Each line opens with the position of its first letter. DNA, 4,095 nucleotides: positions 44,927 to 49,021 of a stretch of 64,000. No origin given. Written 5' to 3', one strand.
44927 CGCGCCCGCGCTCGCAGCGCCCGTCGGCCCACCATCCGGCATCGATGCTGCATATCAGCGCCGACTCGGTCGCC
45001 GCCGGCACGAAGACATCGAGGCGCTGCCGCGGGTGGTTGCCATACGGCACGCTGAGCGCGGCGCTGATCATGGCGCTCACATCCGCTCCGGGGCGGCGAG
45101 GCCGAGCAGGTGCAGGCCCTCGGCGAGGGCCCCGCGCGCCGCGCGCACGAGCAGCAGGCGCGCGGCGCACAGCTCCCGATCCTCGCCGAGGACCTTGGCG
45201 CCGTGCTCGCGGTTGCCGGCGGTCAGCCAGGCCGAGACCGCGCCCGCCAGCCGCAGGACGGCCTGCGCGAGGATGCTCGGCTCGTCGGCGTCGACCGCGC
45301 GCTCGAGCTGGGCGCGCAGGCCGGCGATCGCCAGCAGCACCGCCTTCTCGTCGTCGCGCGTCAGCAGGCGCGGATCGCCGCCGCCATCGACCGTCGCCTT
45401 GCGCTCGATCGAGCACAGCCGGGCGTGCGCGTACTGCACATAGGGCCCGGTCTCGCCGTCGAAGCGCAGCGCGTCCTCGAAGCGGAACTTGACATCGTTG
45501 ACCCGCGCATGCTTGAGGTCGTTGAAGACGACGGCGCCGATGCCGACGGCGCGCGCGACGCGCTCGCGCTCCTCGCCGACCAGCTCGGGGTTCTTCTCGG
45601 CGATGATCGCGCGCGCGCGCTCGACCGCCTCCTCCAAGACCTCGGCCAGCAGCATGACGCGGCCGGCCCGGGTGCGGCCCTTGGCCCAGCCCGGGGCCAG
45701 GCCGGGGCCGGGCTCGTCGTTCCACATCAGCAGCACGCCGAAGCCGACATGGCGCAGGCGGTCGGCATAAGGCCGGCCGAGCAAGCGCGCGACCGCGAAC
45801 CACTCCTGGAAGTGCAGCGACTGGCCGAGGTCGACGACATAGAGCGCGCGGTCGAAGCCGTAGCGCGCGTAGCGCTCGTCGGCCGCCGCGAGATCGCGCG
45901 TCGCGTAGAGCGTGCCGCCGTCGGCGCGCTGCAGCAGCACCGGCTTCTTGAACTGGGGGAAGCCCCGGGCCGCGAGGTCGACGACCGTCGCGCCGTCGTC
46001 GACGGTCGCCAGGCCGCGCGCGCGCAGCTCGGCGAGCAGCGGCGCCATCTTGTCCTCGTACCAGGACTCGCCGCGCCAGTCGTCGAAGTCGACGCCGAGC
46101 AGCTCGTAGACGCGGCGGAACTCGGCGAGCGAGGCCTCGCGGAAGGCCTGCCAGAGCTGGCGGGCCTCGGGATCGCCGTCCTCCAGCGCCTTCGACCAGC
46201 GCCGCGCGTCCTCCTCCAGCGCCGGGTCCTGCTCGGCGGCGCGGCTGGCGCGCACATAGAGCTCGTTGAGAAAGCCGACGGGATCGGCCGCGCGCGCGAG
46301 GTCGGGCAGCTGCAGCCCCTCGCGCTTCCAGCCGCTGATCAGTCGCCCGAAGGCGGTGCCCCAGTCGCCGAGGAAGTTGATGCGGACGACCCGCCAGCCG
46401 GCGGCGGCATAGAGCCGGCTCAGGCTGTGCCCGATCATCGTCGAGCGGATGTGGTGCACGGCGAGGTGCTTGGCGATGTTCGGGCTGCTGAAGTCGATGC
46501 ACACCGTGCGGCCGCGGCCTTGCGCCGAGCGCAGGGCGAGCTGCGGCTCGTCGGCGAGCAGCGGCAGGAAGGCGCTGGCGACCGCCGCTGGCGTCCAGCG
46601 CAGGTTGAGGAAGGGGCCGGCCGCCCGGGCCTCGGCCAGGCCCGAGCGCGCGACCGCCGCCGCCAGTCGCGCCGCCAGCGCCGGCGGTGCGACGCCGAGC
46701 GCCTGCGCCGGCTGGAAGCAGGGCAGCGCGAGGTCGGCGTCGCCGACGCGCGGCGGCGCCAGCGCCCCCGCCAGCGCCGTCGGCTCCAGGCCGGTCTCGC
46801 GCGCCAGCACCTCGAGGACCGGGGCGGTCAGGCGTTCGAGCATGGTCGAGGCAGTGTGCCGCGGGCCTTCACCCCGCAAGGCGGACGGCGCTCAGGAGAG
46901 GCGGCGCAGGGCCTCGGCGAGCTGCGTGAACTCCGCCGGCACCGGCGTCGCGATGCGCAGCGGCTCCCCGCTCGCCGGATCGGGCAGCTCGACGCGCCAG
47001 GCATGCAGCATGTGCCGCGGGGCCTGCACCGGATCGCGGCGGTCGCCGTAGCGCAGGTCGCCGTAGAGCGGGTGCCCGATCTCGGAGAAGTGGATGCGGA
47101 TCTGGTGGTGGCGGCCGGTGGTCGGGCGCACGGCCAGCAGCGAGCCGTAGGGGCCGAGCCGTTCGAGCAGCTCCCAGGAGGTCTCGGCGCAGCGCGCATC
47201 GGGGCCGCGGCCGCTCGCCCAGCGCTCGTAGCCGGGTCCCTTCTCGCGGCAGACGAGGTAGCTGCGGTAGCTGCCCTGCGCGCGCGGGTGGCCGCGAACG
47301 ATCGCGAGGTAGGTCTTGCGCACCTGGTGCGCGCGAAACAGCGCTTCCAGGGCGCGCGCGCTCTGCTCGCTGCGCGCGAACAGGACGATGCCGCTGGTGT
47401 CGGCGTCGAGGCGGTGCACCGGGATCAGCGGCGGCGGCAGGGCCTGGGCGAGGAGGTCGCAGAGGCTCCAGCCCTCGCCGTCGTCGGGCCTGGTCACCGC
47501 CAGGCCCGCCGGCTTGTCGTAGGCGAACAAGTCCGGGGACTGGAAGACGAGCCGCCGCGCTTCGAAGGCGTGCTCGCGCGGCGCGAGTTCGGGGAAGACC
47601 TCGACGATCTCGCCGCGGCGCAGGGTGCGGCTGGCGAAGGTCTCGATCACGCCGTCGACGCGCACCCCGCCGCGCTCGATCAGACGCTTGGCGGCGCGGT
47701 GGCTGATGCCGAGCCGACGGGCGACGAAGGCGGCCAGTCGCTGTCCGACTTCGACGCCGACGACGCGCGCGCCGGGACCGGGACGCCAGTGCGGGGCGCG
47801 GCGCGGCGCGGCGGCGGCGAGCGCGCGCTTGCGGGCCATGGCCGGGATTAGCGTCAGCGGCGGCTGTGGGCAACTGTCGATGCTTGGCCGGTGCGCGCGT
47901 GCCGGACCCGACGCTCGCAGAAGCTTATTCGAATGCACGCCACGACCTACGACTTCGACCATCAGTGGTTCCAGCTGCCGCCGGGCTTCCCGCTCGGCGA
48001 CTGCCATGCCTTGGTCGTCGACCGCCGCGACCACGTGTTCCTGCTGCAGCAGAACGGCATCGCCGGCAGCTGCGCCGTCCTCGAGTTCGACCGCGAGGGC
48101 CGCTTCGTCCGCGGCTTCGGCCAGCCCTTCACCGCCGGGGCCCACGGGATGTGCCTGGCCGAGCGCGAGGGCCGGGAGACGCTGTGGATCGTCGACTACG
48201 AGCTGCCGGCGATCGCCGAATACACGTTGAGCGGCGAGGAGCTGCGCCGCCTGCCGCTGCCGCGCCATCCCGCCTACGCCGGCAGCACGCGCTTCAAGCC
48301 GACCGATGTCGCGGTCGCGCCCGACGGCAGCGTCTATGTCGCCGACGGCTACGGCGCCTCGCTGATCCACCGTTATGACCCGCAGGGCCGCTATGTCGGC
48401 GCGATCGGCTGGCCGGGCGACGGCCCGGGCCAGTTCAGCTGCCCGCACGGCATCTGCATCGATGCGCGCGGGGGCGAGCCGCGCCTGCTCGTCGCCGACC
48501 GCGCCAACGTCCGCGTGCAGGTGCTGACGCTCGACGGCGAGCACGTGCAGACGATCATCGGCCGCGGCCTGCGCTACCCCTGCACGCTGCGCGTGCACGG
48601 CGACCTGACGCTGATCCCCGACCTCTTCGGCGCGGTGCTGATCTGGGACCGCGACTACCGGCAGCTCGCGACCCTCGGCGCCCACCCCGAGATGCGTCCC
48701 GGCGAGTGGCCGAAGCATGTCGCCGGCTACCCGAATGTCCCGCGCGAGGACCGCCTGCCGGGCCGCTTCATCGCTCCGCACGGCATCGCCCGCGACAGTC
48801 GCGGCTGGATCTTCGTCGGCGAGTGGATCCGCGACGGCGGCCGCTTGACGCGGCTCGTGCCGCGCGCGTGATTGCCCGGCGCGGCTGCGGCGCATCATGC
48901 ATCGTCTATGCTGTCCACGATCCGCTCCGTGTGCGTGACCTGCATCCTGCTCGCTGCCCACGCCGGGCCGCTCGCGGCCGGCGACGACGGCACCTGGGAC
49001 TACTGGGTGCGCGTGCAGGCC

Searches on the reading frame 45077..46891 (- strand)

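Call 19: search_protein_families(library=pfam, proteins=[window:45077-46891:-], max_evalue=0.0001)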
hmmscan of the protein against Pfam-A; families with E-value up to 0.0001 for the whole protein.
window:45077-46891:- (604 aa): 3 families
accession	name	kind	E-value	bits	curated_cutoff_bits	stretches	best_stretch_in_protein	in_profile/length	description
PF00750.26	tRNA-synt_1d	-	1.1e-87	294.7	23.3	1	121-471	13-349/349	tRNA synthetases class I (R), catalytic domain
PF05746.21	DALR_1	-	3.9e-21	75.8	22.3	1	485-604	1-117/117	DALR anticodon binding domain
PF03485.21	Arg_tRNA_synt_N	-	3.9e-05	24.6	21.5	1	44-98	26-84/85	Arginyl tRNA synthetase N terminal domain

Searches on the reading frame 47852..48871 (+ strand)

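Call 19: search_protein_families(library=pfam, proteins=[window:47852-48871:+], max_evalue=0.0001)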
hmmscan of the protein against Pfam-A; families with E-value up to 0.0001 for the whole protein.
window:47852-48871:+ (339 aa): 1 family
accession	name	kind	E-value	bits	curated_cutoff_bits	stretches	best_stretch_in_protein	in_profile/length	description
PF01436.27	NHL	-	7e-12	45.2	20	0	150-174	4-27/28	NHL repeat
